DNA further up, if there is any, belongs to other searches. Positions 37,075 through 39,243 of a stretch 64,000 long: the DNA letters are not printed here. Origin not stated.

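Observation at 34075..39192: TonB-dependent receptor paired with a T9SS-anchored beta-helix protein instead of a SusD-like lipoprotein (locus 1 of 2)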

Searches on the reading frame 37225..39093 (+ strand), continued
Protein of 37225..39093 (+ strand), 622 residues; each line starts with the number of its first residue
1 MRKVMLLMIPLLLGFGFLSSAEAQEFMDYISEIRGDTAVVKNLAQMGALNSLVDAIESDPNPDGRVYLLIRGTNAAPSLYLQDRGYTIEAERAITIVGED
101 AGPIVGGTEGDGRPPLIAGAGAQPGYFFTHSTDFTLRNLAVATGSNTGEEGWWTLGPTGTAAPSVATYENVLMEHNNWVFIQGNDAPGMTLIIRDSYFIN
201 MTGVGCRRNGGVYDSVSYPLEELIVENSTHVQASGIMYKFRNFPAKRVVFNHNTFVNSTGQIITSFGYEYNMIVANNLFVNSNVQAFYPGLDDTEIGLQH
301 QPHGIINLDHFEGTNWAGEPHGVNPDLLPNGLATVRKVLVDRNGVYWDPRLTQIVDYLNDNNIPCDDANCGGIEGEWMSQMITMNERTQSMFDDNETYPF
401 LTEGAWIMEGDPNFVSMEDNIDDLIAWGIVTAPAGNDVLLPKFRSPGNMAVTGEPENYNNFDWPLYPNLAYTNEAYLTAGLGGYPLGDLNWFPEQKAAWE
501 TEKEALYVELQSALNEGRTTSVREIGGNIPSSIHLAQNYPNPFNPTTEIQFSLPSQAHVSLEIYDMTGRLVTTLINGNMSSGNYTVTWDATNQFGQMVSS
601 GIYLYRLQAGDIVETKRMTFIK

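Call 90: search_protein_representatives(protein=window:37225-38799:+)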
Query: 525 residues. Proteins with E-value up to 0.001 (for the whole library): 368; up to 1e-10: 121; up to 1e-30: 33. The best 150 are listed.
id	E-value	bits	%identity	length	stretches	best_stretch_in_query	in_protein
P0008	3.1e-195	666.3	63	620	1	14-521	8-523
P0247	1.9e-117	409.5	46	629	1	1-518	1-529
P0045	4.7e-117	408.2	47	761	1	1-518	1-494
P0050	1.8e-115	403.0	46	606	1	5-520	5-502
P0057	5.9e-114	398.0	46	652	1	5-519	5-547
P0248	9.9e-111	387.4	46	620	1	5-518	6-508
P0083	1.1e-106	374.0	45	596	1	1-523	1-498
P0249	1.3e-106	373.8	43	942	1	2-519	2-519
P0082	6.5e-106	371.5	44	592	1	2-524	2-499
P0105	1.7e-101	356.9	44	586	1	2-524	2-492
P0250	4.2e-89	316.0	42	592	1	5-517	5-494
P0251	2.7e-87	310.1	41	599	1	10-512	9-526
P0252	9.7e-87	308.2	41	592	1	7-521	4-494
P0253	4.2e-64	233.5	36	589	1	3-515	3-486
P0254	6.9e-64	232.8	38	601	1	12-523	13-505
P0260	6.1e-51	190.0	36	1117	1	26-519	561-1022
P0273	1.3e-30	122.9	30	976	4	382-509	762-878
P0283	5.8e-20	87.8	35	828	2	459-513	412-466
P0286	9.7e-19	83.8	32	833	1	48-514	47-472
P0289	1.8e-18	82.9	30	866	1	49-511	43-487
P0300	2.7e-17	79.0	34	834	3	456-520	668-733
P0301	4.7e-17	78.2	31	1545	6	465-501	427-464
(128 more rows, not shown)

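Call 91: search_protein_families(library=pfam, proteins=[P0286, P0289, P0283, P0300, P0301, P0273, P0260, P0249], max_evalue=0.001)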
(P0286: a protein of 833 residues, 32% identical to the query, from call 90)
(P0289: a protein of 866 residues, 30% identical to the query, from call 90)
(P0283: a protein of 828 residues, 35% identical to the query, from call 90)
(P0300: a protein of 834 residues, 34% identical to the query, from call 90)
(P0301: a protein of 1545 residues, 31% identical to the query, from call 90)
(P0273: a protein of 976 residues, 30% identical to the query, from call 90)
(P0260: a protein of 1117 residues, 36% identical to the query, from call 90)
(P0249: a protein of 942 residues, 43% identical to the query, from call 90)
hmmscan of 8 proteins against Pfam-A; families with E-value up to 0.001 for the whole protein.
P0286 (833 aa): 4 families
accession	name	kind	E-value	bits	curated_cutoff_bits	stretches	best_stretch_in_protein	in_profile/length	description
PF18962.6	Por_Secre_tail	-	1.2e-09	38.8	27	1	755-829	2-73/75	Secretion system C-terminal sorting domain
PF16990.11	CBM_35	-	6e-09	36.7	28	1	509-605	33-119/121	Carbohydrate binding module (family 35)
PF13229.12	Beta_helix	-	5.4e-08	33.1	25.9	2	155-277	28-138/158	Right handed beta helix region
PF13860.13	FlgD_ig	-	5.4e-05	23.5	27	0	763-820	10-75/79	FlgD Ig-like domain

P0289 (866 aa): 3 families
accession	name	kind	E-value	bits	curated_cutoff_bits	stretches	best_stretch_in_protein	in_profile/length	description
PF18962.6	Por_Secre_tail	-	8.6e-11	42.4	27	1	788-862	2-73/75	Secretion system C-terminal sorting domain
PF16990.11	CBM_35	-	7.4e-07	29.9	28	0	680-761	37-118/121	Carbohydrate binding module (family 35)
PF13860.13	FlgD_ig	-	3e-05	24.4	27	1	795-853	9-75/79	FlgD Ig-like domain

P0283 (828 aa): 4 families
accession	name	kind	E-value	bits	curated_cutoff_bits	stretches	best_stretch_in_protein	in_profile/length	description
PF16990.11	CBM_35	-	1.1e-14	55.2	28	1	500-587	28-111/121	Carbohydrate binding module (family 35)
PF13229.12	Beta_helix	-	6.9e-08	32.7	25.9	1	116-266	24-158/158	Right handed beta helix region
PF13860.13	FlgD_ig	-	1.8e-05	25.1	27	1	758-815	17-75/79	FlgD Ig-like domain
PF18962.6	Por_Secre_tail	-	0.00028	21.6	27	0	745-822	2-71/75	Secretion system C-terminal sorting domain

P0300 (834 aa): 2 families
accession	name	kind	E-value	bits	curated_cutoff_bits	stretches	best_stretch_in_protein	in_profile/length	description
PF18962.6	Por_Secre_tail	-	2.8e-07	31.2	27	1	756-830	2-73/75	Secretion system C-terminal sorting domain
PF00041.27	fn3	-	0.00018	22.1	25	1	208-283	14-82/84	Fibronectin type III domain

P0301 (1545 aa): 1 family
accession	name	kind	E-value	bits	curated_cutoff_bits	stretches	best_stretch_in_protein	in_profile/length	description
PF18962.6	Por_Secre_tail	-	2.9e-11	43.9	27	1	1467-1542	2-74/75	Secretion system C-terminal sorting domain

P0273 (976 aa): 3 families
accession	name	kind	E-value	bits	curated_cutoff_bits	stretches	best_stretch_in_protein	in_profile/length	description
PF13229.12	Beta_helix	-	4.7e-09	36.5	25.9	1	152-263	34-158/158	Right handed beta helix region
PF13860.13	FlgD_ig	-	1.5e-08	34.9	27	1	897-958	11-73/79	FlgD Ig-like domain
PF18962.6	Por_Secre_tail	-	3.6e-06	27.6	27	1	891-971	3-75/75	Secretion system C-terminal sorting domain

P0260 (1117 aa): 4 families
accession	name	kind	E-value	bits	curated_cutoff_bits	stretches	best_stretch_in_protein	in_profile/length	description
PF00082.27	Peptidase_S8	-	1.3e-41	143.3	21.8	1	152-424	2-288/288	Subtilase family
PF18962.6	Por_Secre_tail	-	3.8e-10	40.3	27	1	1039-1115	2-75/75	Secretion system C-terminal sorting domain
PF13229.12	Beta_helix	-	9.2e-08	32.3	25.9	1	650-808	5-147/158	Right handed beta helix region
PF13585.12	CHU_C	-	0.00011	22.7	27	1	1057-1112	27-81/86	CHU_C Type IX secretion signal domain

P0249 (942 aa): 5 families
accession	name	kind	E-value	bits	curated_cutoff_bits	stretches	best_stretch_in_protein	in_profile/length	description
PF18962.6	Por_Secre_tail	-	2.1e-10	41.2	27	1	864-938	2-73/75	Secretion system C-terminal sorting domain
PF00963.24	Cohesin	-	5.8e-08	33.5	24.1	1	540-622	11-100/139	Cohesin domain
PF00404.24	Dockerin_1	-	7.2e-08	32.9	22.9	1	660-712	2-51/57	Dockerin type I domain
PF13860.13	FlgD_ig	-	5.8e-07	29.9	27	1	872-921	12-67/79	FlgD Ig-like domain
PF13585.12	CHU_C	-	0.00046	20.7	27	0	879-932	24-76/86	CHU_C Type IX secretion signal domain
